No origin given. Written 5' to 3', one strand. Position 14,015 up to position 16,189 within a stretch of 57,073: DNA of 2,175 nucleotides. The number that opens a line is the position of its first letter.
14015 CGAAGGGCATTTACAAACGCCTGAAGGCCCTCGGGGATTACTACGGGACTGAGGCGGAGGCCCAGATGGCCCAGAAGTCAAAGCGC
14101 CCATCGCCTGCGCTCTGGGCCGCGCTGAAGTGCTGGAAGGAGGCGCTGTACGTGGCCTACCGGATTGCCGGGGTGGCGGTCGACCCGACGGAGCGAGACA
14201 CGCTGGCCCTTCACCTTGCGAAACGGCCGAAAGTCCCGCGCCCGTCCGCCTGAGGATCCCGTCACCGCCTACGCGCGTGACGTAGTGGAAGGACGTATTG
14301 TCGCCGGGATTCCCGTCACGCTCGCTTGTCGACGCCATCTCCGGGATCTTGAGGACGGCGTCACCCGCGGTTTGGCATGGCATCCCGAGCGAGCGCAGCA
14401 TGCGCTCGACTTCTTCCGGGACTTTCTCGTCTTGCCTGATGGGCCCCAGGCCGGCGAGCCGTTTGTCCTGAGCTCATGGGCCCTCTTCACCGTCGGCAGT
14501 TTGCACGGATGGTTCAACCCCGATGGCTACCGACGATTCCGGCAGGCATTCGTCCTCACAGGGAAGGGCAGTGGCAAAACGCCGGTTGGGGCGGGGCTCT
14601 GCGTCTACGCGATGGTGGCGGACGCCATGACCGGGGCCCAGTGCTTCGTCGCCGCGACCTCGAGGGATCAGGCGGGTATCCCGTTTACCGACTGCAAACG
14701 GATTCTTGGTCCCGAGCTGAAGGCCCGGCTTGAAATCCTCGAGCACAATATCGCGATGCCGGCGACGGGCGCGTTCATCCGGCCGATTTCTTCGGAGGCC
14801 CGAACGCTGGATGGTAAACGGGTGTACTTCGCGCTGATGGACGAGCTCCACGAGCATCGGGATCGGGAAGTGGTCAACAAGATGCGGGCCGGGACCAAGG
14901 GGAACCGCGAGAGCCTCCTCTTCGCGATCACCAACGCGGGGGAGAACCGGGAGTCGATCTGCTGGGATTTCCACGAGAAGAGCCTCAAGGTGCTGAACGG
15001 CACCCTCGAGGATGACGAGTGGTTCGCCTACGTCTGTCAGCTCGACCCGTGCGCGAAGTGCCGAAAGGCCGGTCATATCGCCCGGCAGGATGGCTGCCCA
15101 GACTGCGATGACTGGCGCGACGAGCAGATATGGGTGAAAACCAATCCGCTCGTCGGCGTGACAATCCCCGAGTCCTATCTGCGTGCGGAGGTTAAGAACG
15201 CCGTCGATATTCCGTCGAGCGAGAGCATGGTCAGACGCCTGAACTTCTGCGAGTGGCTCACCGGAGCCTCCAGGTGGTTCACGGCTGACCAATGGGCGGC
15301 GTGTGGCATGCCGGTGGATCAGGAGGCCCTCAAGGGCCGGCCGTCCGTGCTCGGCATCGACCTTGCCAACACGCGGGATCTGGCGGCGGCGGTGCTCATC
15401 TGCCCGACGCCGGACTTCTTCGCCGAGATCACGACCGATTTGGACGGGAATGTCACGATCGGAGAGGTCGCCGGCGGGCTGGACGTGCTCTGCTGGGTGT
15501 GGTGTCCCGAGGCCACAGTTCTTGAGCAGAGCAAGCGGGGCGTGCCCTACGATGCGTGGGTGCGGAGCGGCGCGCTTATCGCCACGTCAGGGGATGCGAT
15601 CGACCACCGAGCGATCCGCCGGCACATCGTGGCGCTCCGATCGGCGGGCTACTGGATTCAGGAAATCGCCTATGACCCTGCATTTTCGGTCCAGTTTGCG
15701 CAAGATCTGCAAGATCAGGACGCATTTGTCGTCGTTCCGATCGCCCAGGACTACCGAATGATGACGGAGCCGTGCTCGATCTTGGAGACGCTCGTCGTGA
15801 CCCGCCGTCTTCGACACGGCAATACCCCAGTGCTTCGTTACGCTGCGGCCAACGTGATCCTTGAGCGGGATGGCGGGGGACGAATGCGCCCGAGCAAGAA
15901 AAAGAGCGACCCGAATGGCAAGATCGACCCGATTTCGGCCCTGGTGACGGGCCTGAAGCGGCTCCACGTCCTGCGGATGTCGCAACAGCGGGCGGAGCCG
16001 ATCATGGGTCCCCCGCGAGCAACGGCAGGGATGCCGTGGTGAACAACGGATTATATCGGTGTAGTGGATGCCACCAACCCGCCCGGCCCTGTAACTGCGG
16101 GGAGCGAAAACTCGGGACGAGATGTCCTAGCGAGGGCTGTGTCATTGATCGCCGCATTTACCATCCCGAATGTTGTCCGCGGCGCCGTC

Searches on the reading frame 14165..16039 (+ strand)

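Call 33: search_protein_families(library=phrogs, proteins=[window:14165-16039:+], max_evalue=0.001)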
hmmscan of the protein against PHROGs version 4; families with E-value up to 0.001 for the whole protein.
window:14165-16039:+ (625 aa): 7 families
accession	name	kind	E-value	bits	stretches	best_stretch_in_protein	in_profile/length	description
phrog_9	-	head and packaging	6.3e-127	426.5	1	15-608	168-671/812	terminase large subunit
phrog_2699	-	head and packaging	9.4e-62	209.7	1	271-600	3-293/315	terminase large subunit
phrog_4914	-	head and packaging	5.8e-32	112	1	28-221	6-211/213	terminase large subunit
phrog_10517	-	head and packaging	4e-31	109.2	1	29-170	33-174/207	terminase large subunit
phrog_7331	-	head and packaging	1.8e-14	54.3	1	511-600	6-92/113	terminase large subunit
phrog_2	-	head and packaging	7.6e-10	39.2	1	115-572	272-569/807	terminase large subunit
phrog_37124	-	unknown function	0.00021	22.2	1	454-534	42-130/143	-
